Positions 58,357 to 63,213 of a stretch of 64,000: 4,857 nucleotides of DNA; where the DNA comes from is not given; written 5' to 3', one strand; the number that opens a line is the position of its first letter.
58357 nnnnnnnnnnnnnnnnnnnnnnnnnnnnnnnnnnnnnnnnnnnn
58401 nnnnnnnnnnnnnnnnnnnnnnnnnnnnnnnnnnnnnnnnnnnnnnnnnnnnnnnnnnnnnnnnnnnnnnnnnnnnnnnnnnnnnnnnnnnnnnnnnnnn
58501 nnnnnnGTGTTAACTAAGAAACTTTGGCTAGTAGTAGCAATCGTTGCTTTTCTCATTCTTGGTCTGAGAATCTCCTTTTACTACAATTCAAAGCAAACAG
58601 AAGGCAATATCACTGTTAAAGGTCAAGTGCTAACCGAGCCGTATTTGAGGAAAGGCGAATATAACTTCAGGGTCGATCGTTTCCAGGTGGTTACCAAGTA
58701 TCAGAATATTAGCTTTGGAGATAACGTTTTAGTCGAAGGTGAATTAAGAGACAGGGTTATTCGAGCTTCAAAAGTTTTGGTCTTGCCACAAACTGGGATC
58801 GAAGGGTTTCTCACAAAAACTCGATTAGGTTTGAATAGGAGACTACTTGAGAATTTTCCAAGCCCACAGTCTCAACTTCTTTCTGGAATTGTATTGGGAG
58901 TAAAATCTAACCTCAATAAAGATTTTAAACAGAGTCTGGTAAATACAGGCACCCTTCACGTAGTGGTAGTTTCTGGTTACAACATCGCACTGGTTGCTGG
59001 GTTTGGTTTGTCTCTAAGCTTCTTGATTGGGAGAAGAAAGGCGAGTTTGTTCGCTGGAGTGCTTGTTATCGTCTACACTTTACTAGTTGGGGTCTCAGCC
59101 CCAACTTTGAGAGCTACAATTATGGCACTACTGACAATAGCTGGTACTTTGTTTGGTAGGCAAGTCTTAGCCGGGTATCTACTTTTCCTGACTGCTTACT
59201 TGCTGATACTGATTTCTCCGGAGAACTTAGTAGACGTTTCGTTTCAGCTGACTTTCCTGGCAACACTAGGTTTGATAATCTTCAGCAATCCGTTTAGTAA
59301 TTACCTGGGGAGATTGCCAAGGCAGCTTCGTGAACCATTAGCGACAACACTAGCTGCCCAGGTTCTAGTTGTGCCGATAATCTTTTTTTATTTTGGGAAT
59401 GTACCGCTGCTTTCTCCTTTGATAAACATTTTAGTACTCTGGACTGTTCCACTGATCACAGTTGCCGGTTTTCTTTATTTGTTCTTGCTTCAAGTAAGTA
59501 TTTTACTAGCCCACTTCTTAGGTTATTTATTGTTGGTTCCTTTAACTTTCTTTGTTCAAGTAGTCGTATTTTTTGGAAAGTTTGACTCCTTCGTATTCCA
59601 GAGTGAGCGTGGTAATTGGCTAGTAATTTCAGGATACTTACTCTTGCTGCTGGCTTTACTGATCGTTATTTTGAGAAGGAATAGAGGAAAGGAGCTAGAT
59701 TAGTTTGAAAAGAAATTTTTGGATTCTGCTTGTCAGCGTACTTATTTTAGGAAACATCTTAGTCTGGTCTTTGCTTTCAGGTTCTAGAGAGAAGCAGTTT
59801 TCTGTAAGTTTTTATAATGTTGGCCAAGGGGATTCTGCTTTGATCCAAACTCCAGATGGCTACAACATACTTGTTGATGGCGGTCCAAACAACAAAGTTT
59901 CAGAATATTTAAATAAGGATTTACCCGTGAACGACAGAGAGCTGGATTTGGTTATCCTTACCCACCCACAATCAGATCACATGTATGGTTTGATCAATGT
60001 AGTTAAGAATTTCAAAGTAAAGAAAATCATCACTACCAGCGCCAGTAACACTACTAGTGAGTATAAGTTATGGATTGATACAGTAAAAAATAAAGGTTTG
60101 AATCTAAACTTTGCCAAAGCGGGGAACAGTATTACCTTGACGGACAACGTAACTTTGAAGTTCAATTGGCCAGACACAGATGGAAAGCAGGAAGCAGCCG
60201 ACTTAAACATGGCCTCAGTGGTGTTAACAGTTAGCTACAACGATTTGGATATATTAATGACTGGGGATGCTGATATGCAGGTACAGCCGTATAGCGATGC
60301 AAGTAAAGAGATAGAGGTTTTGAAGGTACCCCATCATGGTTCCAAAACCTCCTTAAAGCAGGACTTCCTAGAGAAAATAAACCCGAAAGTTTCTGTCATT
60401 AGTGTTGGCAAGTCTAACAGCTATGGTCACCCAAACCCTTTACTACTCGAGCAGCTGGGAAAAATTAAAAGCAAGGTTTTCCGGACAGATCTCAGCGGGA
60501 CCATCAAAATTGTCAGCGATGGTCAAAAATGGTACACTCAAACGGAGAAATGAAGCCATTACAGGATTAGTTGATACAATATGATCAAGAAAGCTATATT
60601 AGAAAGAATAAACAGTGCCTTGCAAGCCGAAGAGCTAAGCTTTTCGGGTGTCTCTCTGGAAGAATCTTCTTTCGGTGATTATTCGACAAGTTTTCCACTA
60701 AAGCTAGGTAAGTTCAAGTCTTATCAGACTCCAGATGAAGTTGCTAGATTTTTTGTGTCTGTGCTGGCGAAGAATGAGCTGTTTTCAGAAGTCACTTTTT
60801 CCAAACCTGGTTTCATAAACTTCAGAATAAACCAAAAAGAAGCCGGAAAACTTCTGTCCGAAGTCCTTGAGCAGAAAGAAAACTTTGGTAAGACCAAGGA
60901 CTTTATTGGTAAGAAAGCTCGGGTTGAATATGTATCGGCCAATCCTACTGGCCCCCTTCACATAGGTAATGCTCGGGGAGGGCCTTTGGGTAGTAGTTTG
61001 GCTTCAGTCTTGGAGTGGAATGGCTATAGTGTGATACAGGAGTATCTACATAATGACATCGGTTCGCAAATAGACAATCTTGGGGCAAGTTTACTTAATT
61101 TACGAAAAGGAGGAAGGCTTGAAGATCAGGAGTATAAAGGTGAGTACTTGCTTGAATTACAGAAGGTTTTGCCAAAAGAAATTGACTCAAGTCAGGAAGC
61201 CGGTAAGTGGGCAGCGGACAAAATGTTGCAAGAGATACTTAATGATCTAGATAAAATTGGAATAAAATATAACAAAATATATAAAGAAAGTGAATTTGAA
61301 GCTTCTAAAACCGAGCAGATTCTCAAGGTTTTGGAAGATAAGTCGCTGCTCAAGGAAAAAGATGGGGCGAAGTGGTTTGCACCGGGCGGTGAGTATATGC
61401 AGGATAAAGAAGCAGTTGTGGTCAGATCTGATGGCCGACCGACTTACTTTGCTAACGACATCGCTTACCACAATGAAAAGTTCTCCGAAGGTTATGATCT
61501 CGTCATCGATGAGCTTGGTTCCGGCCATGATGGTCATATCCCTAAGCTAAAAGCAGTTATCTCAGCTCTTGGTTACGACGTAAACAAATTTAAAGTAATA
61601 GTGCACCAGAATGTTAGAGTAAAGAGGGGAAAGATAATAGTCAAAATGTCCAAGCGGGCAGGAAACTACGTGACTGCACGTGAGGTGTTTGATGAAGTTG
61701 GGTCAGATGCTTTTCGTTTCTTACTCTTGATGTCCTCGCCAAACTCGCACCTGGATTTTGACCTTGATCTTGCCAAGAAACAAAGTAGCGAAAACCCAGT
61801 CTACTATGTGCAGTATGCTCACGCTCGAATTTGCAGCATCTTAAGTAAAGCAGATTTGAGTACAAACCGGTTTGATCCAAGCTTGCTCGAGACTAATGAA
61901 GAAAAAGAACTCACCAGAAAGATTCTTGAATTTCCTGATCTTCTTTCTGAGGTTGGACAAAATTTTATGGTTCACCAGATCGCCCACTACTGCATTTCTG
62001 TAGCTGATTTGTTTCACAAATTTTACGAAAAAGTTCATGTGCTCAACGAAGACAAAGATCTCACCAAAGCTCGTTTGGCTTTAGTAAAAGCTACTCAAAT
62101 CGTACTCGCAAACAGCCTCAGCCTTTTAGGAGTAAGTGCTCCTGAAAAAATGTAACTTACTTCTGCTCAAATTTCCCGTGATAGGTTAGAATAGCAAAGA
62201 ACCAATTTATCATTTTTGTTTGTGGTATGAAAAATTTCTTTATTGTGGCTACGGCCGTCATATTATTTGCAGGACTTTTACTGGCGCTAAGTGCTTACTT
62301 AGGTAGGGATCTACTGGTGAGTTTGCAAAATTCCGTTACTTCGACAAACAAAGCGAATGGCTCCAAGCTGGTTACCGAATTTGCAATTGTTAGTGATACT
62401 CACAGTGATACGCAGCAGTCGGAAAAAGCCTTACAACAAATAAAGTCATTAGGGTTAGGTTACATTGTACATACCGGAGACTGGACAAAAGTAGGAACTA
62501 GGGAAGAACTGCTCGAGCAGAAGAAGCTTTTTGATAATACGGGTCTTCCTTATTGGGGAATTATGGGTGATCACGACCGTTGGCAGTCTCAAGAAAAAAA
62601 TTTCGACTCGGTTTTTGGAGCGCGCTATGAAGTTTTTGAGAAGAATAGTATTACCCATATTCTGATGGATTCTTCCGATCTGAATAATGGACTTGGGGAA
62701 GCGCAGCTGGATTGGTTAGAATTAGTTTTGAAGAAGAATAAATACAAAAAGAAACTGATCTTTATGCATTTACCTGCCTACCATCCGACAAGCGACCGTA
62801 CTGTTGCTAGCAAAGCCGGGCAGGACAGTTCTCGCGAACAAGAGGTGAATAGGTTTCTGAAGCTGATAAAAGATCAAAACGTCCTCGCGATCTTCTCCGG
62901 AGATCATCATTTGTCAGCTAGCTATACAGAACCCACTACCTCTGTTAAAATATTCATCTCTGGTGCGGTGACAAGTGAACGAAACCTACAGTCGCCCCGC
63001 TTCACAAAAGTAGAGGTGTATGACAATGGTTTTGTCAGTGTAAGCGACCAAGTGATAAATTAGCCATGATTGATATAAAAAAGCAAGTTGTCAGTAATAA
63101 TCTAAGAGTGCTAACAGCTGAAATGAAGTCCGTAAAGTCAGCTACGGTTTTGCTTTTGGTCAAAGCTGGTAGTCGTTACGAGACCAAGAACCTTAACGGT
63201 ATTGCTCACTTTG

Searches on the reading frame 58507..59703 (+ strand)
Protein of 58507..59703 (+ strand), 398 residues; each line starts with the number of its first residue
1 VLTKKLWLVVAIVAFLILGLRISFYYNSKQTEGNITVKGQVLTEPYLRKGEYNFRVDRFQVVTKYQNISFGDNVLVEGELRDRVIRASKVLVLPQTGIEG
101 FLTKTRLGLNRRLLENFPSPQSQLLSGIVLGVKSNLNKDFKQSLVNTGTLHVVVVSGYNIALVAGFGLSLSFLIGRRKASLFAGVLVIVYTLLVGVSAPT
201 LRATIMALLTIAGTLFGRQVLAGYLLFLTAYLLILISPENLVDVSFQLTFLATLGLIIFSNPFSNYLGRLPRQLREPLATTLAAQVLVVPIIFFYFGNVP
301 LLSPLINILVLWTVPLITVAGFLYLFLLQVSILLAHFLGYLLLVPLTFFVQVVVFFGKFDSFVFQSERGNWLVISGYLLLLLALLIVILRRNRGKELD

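Call 9: search_protein_families(library=pfam, proteins=[window:58507-59703:+], max_evalue=0.01)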
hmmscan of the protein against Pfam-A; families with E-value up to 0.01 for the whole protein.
window:58507-59703:+ (398 aa): 1 family
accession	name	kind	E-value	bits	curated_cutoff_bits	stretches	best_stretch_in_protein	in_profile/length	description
PF03772.21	Competence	-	4.3e-47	161.2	23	1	128-390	1-269/270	Competence protein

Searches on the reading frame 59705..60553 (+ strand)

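Call 94: search_protein_families(library=pfam, proteins=[window:59705-60553:+], max_evalue=0.0001)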
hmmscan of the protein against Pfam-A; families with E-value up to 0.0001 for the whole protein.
window:59705-60553:+ (282 aa): 3 families
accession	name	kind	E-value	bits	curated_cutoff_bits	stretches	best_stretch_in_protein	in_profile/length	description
PF00753.33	Lactamase_B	-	1.6e-16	61.3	22.7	1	38-235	2-195/196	Metallo-beta-lactamase superfamily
PF25281.1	MBL_MAP1B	-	1.4e-07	31.2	37.6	1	37-137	26-119/279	MAP1B MBL-like domain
PF12706.13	Lactamase_B_2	-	4.9e-06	26.7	27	1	54-188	2-142/200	Beta-lactamase superfamily domain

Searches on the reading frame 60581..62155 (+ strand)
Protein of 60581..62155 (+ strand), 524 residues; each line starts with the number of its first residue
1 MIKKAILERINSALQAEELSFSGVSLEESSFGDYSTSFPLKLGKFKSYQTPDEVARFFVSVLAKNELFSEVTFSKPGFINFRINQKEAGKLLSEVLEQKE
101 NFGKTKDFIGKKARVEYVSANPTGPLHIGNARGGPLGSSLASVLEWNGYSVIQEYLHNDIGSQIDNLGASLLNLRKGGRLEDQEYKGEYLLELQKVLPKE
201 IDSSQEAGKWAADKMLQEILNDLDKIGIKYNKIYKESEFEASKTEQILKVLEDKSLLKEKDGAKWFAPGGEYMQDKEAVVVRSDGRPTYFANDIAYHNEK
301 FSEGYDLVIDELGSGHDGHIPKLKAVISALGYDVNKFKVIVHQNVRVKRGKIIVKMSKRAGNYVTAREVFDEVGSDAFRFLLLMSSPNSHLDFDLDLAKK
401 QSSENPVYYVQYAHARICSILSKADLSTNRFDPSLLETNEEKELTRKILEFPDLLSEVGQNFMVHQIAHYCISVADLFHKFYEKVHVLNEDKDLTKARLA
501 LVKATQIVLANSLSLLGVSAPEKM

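Call 94: search_protein_families(library=pfam, proteins=[window:60581-62155:+], max_evalue=0.0001)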
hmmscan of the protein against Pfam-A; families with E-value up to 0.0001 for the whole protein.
window:60581-62155:+ (524 aa): 6 families
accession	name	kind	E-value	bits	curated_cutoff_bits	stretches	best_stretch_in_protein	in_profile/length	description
PF05746.21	DALR_1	-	4.1e-36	124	22.3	1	410-524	1-117/117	DALR anticodon binding domain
PF00750.26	tRNA-synt_1d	-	4.9e-18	65.7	23.3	1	93-377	3-302/349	tRNA synthetases class I (R), catalytic domain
PF03485.21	Arg_tRNA_synt_N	-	3.1e-10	41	21.5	1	2-83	3-85/85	Arginyl tRNA synthetase N terminal domain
PF00133.28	tRNA-synt_1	-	3.3e-06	26.6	22.7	1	338-391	361-411/414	tRNA synthetases class I (I, L, M and V)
PF09334.17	tRNA-synt_1g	-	4.2e-05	22.9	20.1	0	355-400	327-371/391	tRNA synthetases class I (M)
PF01921.24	tRNA-synt_1f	-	4.6e-05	22.9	27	0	345-399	275-326/360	tRNA synthetases class I (K)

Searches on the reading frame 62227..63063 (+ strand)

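Call 94: search_protein_families(library=pfam, proteins=[window:62227-63063:+], max_evalue=0.0001)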
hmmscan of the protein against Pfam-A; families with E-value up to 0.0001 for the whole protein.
window:62227-63063:+ (278 aa): 2 families
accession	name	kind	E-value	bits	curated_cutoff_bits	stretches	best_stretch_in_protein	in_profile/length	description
PF00149.33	Metallophos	-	1.3e-10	42.5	21.5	1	52-228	3-189/191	Calcineurin-like phosphoesterase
PF12850.12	Metallophos_2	-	5.8e-10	39.8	27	1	52-138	3-78/154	Calcineurin-like phosphoesterase superfamily domain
